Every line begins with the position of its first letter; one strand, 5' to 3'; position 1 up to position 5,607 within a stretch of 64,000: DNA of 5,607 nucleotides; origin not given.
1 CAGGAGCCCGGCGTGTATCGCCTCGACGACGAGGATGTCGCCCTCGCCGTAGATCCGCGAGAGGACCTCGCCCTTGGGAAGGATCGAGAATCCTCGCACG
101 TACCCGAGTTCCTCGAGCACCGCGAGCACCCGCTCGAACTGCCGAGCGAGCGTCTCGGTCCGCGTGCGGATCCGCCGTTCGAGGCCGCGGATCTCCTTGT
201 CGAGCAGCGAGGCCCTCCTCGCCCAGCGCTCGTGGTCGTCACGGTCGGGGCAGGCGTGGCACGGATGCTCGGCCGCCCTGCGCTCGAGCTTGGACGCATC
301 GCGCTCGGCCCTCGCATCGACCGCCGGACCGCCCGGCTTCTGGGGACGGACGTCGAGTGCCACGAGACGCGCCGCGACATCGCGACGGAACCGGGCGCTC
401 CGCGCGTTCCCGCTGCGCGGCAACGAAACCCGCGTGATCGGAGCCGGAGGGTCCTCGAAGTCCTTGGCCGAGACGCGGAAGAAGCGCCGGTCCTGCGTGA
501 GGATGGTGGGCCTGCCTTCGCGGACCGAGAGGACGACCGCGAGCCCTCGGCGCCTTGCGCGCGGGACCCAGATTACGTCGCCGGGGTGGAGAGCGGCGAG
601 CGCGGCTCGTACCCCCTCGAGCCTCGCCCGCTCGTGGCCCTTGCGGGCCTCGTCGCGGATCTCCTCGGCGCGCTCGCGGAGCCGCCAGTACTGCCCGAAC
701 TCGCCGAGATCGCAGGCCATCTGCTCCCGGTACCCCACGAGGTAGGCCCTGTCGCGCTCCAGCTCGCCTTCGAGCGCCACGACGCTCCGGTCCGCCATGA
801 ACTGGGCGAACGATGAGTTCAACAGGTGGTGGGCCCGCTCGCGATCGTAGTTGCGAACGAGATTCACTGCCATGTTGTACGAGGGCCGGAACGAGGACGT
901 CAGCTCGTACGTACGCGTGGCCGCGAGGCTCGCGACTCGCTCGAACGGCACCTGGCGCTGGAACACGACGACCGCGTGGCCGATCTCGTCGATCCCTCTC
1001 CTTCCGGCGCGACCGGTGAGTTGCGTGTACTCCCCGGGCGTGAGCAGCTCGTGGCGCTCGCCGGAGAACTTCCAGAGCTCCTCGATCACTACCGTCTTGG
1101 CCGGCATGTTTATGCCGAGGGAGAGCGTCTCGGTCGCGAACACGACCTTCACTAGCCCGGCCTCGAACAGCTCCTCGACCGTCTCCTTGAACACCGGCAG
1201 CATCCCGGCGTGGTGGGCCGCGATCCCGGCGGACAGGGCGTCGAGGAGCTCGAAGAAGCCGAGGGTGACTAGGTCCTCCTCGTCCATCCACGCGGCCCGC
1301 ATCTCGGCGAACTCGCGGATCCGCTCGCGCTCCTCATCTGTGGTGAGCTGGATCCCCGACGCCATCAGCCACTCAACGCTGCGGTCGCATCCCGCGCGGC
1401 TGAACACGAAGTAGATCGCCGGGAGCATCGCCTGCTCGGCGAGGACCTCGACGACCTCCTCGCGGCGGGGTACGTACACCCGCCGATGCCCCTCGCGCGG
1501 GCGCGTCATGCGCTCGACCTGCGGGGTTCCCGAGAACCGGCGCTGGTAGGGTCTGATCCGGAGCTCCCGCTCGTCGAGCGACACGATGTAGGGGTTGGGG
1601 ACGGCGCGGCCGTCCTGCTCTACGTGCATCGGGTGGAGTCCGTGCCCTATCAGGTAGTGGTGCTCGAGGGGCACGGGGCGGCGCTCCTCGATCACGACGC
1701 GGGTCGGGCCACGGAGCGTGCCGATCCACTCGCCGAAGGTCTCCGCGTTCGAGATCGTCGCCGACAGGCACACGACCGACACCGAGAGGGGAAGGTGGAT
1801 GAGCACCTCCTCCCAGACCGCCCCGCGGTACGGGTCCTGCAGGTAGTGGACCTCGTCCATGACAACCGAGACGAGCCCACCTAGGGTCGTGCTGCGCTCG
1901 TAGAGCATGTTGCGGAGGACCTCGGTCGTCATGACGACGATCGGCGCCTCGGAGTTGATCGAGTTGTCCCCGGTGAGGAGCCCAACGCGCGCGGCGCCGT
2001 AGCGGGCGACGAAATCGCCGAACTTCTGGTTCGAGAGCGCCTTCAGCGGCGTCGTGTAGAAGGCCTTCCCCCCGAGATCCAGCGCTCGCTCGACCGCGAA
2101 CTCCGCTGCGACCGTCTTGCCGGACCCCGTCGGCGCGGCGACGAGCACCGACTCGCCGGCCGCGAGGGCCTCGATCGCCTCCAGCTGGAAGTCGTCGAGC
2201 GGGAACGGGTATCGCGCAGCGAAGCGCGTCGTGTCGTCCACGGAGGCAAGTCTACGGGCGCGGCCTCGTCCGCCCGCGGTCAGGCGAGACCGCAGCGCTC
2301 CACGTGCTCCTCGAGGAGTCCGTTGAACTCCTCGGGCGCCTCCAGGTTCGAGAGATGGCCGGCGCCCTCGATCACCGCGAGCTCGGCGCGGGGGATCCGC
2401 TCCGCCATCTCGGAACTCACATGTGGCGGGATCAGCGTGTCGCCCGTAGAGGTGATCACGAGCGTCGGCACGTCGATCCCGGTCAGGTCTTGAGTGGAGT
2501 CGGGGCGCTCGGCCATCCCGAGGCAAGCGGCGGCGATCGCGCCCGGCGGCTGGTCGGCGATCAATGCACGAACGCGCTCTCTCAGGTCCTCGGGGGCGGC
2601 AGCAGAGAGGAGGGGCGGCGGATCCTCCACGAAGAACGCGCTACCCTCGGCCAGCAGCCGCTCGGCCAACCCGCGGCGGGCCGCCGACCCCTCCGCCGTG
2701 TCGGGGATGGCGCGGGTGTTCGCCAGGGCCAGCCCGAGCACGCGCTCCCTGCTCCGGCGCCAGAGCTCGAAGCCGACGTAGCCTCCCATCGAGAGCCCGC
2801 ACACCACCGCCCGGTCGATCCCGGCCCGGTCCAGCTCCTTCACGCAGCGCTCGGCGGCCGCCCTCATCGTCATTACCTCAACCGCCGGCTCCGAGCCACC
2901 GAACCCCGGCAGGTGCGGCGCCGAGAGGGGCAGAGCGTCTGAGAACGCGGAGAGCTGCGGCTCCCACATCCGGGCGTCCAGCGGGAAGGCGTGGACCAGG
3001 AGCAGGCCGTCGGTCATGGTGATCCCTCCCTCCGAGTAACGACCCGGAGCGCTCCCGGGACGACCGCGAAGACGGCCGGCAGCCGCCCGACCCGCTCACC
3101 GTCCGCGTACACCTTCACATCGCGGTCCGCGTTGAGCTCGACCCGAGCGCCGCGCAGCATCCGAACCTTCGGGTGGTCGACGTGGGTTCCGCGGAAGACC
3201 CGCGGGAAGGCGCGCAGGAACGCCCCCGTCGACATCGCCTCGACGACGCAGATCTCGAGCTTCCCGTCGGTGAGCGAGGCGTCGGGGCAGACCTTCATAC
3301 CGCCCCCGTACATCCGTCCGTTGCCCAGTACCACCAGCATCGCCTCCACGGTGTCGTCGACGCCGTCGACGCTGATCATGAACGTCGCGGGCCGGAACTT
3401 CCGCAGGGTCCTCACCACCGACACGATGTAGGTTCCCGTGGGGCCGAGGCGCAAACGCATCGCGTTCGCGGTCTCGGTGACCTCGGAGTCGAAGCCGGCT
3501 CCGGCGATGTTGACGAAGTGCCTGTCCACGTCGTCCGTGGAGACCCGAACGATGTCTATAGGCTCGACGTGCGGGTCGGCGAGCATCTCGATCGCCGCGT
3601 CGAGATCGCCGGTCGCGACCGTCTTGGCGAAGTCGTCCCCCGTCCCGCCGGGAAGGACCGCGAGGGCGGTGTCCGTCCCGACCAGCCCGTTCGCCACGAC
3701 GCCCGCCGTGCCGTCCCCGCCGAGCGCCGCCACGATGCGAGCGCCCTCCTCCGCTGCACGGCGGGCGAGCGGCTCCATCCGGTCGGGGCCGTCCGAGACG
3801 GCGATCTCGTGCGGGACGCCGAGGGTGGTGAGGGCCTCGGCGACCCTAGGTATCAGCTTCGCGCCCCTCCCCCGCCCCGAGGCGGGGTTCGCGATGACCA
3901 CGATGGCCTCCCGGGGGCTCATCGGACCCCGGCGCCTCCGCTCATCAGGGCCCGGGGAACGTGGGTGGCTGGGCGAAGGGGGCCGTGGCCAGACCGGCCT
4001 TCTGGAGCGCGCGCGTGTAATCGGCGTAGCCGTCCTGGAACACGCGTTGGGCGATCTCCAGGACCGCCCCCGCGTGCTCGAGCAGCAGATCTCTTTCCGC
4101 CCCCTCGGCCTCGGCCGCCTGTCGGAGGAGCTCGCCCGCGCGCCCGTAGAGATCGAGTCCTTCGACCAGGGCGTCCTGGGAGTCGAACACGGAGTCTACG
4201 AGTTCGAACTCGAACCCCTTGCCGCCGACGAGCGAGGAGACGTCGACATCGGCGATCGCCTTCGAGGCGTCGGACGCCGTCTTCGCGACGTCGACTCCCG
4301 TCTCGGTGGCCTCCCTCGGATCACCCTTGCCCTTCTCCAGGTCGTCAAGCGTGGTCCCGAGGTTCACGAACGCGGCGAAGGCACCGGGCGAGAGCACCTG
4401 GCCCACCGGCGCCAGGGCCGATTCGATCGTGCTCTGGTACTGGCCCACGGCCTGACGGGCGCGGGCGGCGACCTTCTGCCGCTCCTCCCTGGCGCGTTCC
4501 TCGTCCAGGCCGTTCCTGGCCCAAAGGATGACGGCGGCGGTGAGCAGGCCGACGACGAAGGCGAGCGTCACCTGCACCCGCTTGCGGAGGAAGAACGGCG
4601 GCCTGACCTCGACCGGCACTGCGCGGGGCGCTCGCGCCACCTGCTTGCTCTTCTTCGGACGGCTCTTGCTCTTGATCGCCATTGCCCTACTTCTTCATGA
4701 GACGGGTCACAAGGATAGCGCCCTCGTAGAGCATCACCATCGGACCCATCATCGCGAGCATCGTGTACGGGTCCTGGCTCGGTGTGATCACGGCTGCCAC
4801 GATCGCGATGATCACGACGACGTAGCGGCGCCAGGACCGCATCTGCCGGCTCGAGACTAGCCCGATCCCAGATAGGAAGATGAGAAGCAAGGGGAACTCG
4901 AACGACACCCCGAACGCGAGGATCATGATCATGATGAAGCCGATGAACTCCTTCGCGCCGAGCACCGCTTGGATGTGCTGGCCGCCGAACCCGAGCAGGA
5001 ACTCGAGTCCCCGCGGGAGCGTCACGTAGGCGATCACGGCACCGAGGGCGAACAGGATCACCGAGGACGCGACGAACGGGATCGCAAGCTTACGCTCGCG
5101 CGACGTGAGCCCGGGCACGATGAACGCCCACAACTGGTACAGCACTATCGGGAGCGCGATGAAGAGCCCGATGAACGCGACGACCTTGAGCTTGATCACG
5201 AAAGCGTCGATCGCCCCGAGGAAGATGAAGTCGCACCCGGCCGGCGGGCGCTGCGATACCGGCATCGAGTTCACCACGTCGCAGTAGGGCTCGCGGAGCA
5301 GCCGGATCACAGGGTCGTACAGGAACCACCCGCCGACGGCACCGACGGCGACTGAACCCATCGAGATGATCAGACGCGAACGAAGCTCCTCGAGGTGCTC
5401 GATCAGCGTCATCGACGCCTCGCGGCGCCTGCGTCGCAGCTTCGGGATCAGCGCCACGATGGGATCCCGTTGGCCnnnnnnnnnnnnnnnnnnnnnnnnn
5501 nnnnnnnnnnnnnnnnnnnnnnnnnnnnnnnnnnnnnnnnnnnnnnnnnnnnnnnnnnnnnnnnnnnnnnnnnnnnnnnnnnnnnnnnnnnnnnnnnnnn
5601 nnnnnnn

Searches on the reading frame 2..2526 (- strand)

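Call 51: search_protein_families(library=pfam, proteins=[window:2-2526:-], max_evalue=0.0001)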
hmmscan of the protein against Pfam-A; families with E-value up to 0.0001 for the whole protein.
window:2-2526:- (841 aa): 4 families
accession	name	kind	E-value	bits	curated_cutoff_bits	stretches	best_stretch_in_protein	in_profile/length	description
PF00270.35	DEAD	-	3.4e-27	95.6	26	1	113-262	3-165/167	DEAD/DEAH box helicase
PF04851.21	ResIII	-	5.9e-10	39.7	22.5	1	110-258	4-162/164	Type III restriction enzyme, res subunit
PF00271.37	Helicase_C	-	1.9e-08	35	23.5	1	426-511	32-110/110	Helicase conserved C-terminal domain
PF22527.2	DEXQc_Suv3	-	2.2e-07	31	27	1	128-256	17-132/154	DEXQ-box helicase domain of Suv3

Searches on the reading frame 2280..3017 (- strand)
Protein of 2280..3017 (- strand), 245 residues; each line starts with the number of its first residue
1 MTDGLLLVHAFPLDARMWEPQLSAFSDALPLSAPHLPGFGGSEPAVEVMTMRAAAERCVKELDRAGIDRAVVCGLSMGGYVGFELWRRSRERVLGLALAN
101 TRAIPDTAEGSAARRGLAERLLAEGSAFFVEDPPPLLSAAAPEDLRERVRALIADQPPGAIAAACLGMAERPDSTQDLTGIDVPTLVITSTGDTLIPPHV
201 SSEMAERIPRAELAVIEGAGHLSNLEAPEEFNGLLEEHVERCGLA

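Call 70: search_protein_families(library=pfam, proteins=[window:2280-3017:-], max_evalue=0.0001)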
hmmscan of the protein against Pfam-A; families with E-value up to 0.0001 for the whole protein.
window:2280-3017:- (245 aa): 3 families
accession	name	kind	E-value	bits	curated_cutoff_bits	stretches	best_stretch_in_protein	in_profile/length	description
PF00561.26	Abhydrolase_1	-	1.2e-20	74.6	25.8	2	5-123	3-122/245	alpha/beta hydrolase fold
PF12697.13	Abhydrolase_6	-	3.9e-19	70.6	26.3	1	5-232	1-215/217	Alpha/beta hydrolase family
PF12146.15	Hydrolase_4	-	2e-08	34.3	27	1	67-222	75-233/239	Serine aminopeptidase, S33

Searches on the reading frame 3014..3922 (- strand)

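Call 51: search_protein_families(library=pfam, proteins=[window:3014-3922:-], max_evalue=0.0001)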
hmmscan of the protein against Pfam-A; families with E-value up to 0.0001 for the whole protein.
window:3014-3922:- (302 aa): 2 families
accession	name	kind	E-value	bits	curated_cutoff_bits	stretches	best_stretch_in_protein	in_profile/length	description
PF19279.4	YegS_C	-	4.7e-49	166.6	27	1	141-295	4-157/158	YegS C-terminal NAD kinase beta sandwich-like domain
PF00781.29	DAGK_cat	-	5.4e-28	97.5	23.6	1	7-127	2-125/125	Diacylglycerol kinase catalytic domain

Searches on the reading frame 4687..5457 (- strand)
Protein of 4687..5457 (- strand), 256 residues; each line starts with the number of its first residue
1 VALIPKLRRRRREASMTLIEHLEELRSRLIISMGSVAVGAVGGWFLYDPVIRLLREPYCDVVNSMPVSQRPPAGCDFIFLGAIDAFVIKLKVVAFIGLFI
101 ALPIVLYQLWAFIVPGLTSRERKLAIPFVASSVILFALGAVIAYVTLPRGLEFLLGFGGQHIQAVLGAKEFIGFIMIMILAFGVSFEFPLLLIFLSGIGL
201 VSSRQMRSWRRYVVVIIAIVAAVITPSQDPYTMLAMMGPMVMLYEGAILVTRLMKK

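Call 51: search_protein_families(library=pfam, proteins=[window:4687-5457:-], max_evalue=0.0001)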
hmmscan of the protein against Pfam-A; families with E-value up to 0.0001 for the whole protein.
window:4687-5457:- (256 aa): 1 family
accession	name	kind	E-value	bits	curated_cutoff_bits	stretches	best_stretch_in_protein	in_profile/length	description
PF00902.23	TatC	-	2.5e-66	223.9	25.1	1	20-239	1-208/208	Sec-independent protein translocase protein (TatC)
